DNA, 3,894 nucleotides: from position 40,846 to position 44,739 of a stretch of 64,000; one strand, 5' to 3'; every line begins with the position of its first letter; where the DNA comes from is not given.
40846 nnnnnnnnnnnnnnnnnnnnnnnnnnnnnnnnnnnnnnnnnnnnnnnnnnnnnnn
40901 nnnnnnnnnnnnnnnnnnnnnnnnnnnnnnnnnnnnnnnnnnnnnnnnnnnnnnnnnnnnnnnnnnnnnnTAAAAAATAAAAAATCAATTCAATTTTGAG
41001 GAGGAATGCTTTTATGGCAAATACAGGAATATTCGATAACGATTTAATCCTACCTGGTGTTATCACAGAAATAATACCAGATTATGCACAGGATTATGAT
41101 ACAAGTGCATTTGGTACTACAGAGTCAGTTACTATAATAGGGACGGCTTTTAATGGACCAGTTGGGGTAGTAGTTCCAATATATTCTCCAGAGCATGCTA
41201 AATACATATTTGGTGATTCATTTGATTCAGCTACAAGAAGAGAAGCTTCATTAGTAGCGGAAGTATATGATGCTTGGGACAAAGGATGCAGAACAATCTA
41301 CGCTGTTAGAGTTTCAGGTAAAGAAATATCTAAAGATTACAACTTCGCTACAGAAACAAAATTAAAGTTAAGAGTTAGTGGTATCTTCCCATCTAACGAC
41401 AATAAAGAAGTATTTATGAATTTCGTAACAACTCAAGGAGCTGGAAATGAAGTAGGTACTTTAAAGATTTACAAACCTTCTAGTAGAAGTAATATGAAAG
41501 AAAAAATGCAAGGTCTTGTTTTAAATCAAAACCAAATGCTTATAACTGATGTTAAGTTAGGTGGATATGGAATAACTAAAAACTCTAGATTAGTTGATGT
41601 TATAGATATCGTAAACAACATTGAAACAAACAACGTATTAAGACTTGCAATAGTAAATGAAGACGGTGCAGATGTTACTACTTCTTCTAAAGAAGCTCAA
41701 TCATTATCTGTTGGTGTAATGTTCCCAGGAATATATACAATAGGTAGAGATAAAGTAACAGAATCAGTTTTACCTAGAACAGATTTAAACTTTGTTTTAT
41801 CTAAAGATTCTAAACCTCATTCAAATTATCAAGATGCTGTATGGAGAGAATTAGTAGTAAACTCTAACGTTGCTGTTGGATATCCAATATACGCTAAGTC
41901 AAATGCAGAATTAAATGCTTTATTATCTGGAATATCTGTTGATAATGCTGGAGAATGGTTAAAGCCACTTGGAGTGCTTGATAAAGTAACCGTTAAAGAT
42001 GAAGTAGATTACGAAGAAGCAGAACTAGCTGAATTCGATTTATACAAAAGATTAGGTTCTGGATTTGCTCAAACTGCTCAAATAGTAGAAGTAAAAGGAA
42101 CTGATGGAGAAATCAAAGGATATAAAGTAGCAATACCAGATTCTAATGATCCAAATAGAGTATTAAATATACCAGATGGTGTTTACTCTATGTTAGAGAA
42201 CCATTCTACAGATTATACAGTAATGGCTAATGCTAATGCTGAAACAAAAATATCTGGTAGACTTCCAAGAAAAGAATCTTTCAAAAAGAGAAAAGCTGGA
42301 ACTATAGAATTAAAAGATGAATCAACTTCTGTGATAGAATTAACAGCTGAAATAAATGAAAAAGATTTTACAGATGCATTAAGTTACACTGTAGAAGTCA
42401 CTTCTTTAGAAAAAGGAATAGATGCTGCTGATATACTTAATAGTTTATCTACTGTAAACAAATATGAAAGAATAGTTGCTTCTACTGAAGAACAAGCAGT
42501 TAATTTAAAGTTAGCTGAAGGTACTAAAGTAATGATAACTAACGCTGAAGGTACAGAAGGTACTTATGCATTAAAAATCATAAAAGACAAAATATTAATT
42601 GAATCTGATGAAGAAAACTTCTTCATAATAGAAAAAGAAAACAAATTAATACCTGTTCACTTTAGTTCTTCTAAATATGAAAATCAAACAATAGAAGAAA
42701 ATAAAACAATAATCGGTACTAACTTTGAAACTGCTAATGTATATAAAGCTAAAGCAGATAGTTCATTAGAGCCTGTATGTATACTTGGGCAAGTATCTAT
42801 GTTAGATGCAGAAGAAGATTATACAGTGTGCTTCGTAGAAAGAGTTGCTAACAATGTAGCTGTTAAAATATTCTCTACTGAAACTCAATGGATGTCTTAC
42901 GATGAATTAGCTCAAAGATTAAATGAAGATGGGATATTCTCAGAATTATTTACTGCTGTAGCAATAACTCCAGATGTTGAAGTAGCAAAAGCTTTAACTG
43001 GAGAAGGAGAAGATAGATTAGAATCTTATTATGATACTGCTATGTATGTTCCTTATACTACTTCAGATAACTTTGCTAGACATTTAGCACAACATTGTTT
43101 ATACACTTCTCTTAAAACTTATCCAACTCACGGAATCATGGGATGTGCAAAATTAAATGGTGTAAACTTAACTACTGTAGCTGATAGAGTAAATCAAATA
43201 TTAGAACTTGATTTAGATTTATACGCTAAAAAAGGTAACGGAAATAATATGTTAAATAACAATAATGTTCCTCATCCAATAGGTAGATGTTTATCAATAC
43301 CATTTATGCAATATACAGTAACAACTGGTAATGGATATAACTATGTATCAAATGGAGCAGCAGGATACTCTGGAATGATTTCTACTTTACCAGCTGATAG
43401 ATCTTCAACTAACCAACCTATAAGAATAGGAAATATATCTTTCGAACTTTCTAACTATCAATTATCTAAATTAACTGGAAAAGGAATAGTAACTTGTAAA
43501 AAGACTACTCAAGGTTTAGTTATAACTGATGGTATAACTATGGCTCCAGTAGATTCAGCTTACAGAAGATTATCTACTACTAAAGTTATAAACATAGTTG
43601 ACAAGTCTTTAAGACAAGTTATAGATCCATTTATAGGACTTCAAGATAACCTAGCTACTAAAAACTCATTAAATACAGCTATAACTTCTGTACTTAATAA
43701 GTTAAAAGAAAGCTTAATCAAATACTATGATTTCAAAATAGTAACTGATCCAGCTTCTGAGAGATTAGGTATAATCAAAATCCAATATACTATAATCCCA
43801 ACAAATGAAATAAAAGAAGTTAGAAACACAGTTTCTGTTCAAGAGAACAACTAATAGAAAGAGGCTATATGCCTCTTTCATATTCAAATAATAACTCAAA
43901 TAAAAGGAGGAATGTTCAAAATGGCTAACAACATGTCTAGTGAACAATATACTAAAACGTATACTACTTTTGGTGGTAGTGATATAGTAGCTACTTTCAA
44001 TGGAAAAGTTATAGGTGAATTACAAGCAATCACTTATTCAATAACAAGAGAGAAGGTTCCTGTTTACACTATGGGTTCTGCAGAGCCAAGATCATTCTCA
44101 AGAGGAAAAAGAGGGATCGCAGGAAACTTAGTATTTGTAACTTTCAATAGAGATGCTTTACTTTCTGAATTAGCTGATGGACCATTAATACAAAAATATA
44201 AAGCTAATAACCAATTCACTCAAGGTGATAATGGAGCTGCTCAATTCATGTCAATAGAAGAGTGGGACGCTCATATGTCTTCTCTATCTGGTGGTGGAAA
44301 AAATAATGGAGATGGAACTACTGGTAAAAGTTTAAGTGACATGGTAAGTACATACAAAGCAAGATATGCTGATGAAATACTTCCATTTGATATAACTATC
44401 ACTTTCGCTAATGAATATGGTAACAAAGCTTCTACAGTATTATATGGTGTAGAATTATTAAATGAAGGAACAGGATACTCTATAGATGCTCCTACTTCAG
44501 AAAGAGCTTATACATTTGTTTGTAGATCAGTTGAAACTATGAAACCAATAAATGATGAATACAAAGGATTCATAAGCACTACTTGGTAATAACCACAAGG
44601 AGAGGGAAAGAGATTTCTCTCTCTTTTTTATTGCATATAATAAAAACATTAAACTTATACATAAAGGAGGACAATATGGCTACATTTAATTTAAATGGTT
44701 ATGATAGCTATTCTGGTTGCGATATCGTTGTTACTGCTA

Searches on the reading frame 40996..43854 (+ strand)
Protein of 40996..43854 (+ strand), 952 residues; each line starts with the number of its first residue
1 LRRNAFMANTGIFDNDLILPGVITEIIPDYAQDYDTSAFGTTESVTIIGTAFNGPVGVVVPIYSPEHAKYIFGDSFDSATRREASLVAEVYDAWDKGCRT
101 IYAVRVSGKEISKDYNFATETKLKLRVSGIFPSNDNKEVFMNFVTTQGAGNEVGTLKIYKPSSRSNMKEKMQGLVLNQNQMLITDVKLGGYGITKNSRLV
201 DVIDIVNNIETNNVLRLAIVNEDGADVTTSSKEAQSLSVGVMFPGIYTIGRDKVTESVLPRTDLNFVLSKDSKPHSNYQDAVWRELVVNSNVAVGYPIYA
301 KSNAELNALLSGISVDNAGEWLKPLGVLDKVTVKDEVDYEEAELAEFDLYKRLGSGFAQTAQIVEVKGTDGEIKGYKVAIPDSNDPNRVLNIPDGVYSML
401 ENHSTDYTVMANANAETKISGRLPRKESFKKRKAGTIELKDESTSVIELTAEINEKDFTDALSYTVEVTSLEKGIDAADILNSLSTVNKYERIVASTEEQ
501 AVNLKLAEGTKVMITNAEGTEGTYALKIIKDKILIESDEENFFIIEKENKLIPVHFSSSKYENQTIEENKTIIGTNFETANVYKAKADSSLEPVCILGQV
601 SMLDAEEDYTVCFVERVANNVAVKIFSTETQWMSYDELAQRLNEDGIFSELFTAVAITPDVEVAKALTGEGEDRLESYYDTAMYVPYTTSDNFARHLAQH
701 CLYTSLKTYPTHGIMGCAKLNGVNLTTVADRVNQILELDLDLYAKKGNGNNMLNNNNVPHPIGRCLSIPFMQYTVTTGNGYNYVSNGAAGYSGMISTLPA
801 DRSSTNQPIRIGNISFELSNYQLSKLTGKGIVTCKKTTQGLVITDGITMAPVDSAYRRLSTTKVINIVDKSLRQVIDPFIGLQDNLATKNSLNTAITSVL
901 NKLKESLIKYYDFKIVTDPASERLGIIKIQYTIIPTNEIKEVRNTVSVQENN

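Call 9: search_protein_families(library=phrogs, max_evalue=0.01, proteins=[window:40996-43854:+])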
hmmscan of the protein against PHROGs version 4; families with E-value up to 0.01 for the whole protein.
window:40996-43854:+ (952 aa): 2 families
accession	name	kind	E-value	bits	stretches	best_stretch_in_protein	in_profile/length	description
phrog_16991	-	tail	7e-59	201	2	688-950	503-774/777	tail sheath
phrog_23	-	tail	0.00032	20.6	0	813-940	318-454/496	tail sheath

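Call 10: search_protein_families(library=pfam, max_evalue=0.1, proteins=[window:40996-43854:+])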
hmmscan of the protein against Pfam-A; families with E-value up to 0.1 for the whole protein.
window:40996-43854:+ (952 aa): 0 families

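Call 92: find_encoding_contigs(protein=window:40996-43854:+, flank=10000, max_places=3)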
Protein window:40996-43854:+ (952 aa): no gene with exactly this product is on record in the collection.

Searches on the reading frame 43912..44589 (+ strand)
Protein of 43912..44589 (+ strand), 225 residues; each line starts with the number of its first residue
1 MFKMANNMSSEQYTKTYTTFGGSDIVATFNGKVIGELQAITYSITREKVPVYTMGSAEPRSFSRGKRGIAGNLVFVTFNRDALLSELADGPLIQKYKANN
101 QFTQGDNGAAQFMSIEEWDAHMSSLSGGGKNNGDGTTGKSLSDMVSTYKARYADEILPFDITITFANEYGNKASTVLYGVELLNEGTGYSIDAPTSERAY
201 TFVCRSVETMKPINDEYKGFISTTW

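Call 9: search_protein_families(library=phrogs, max_evalue=0.01, proteins=[window:43912-44589:+])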
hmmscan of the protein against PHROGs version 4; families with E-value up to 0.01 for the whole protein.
window:43912-44589:+ (225 aa): 2 families
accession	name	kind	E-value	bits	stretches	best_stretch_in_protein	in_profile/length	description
phrog_9206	-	head and packaging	2.2e-50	172.8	1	3-215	8-168/501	major head protein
phrog_34314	-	unknown function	3.7e-16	59.9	2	15-81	6-77/450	-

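Call 10: search_protein_families(library=pfam, max_evalue=0.1, proteins=[window:43912-44589:+])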
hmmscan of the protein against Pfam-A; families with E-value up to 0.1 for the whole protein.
window:43912-44589:+ (225 aa): 0 families
